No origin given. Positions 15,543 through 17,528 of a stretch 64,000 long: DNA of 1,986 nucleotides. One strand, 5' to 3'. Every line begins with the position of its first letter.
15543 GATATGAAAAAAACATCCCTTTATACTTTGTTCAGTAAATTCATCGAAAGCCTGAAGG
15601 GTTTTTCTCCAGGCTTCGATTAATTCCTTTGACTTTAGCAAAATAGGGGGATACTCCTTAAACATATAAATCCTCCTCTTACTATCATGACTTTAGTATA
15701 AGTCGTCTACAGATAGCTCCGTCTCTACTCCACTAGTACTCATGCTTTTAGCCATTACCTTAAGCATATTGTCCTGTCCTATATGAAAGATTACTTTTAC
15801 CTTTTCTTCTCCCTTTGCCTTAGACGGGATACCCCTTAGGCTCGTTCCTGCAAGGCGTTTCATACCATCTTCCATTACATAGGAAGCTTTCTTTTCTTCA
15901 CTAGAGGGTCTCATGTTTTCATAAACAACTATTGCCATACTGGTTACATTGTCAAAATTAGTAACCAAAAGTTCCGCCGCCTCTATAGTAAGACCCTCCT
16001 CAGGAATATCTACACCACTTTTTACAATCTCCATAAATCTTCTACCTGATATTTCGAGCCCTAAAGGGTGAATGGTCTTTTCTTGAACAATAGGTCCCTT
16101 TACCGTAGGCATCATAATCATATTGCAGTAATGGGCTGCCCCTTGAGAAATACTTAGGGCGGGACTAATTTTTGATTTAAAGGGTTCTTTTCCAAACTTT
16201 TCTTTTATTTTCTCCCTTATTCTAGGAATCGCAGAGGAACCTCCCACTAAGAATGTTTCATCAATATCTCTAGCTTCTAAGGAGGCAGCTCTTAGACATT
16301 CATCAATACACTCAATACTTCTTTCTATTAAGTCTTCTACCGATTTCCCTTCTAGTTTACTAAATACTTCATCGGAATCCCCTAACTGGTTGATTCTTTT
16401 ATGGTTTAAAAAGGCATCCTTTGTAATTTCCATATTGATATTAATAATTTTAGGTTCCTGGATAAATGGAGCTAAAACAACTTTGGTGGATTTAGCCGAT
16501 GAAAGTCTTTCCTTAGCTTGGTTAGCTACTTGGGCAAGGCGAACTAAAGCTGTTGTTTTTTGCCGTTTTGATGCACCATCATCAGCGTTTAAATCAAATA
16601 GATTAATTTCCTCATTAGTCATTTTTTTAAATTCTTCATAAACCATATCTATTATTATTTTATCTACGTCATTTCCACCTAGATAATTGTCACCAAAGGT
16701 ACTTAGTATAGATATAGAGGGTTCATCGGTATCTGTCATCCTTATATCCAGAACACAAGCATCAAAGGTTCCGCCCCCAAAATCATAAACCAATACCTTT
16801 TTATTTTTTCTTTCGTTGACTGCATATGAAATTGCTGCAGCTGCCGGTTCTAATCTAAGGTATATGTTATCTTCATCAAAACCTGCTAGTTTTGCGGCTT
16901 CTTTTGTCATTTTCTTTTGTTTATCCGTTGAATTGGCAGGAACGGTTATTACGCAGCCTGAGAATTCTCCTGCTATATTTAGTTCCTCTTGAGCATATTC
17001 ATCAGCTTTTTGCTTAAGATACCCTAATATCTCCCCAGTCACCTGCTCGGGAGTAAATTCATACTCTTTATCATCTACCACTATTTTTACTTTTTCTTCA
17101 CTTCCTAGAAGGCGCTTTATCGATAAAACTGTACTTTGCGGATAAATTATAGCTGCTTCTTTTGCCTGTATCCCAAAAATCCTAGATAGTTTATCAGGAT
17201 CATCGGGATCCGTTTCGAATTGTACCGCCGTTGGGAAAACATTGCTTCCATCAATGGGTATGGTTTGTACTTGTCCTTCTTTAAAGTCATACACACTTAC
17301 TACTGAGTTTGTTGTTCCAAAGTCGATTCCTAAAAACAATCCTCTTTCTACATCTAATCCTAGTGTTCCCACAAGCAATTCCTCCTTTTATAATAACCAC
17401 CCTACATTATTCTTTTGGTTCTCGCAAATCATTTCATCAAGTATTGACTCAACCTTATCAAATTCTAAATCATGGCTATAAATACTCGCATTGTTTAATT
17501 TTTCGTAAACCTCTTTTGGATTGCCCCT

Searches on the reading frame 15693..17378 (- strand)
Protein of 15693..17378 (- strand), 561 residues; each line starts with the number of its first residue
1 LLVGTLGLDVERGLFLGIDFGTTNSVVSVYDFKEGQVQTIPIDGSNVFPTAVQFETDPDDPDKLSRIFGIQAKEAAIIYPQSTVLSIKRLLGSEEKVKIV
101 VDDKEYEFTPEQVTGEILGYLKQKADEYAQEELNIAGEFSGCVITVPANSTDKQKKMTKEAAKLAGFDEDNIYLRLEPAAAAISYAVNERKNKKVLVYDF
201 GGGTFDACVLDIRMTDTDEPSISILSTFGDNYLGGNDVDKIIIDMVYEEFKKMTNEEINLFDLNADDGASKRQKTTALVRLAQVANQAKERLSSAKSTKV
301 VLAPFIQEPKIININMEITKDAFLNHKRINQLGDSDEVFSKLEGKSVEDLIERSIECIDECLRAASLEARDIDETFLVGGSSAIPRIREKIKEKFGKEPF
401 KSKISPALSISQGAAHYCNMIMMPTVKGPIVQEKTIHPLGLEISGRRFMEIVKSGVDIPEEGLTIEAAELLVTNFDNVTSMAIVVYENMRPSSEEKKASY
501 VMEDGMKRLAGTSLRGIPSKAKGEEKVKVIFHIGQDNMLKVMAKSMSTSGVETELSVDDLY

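Call 6: search_protein_families(library=pfam, proteins=[window:15693-17378:-], max_evalue=0.1)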
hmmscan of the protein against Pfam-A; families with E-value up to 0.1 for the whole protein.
window:15693-17378:- (561 aa): 3 families
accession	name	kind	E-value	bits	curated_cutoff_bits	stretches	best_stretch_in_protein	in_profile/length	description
PF00012.26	HSP70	-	1.1e-71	242.3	20.6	1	16-554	2-493/599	Hsp70 protein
PF06723.19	MreB_Mbl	-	2.6e-08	33.5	27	1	141-253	95-195/327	MreB/Mbl protein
PF01869.26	BcrAD_BadFG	-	0.04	13.9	31.5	0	326-415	174-268/271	BadF/BadG/BcrA/BcrD ATPase family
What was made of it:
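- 15693..17378 (-): Gene C: lidless Hsp70 with intact ATPase motifs and a conserved acidic tail ELSVD(D/E)LY. Pfam HSP70 1e-71, profile positions 2-493 of 599 (call 6).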

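Call 7: search_protein_families(library=ncbifam, proteins=[window:15693-17378:-], max_evalue=0.1)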
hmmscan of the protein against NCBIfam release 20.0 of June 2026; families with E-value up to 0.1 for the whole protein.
window:15693-17378:- (561 aa): 13 families
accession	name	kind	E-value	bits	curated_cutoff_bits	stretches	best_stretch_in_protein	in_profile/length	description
NF001413.0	PRK00290.1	equivalog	3.1e-77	260.4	648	1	15-549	4-486/625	molecular chaperone DnaK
TIGR02350.1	prok_dnaK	equivalog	1.9e-74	251.1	822.55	1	16-549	3-485/596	molecular chaperone DnaK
NF003520.0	PRK05183.1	subfamily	8.9e-64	216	620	1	11-559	17-505/621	Fe-S protein assembly chaperone HscA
TIGR01991.1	HscA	equivalog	4.1e-63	213.8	708.55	1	16-559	2-485/600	Fe-S protein assembly chaperone HscA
NF009946.0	PRK13410.1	equivalog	4.4e-60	203.6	1019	2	94-552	96-491/669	molecular chaperone DnaK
NF009947.0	PRK13411.1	equivalog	4.7e-57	193.4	1002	1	14-549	3-489/662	molecular chaperone DnaK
NF002399.0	PRK01433.1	equivalog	1.8e-45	155.7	743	1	11-547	17-467/595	Fe-S protein assembly chaperone HscA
NF008673.0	PRK11678.1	equivalog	1.1e-16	60.7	331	1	150-240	168-257/450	molecular chaperone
NF010539.0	PRK13927.1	subfamily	1.3e-08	34.1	293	1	139-255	99-203/339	rod shape-determining protein MreB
TIGR00904.1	mreB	subfamily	1.6e-08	34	365.75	1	142-253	101-200/334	MreB/Mrl family cell shape determining protein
NF011660.0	PRK15080.1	equivalog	4.8e-05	22.7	182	0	356-402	213-258/277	ethanolamine utilization protein EutJ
TIGR02529.1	EutJ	subfamily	0.00023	20.7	152.1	0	365-404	188-227/239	ethanolamine utilization protein EutJ family protein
NF004862.0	PRK06222.1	subfamily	0.0037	16.8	220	1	480-558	136-212/281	sulfide/dihydroorotate dehydrogenase-like FAD/NAD-binding protein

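Call 9: search_protein_families(library=padloc, proteins=[window:15693-17378:-], max_evalue=0.01)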
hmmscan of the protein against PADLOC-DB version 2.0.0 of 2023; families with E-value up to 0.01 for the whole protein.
window:15693-17378:- (561 aa): 0 families
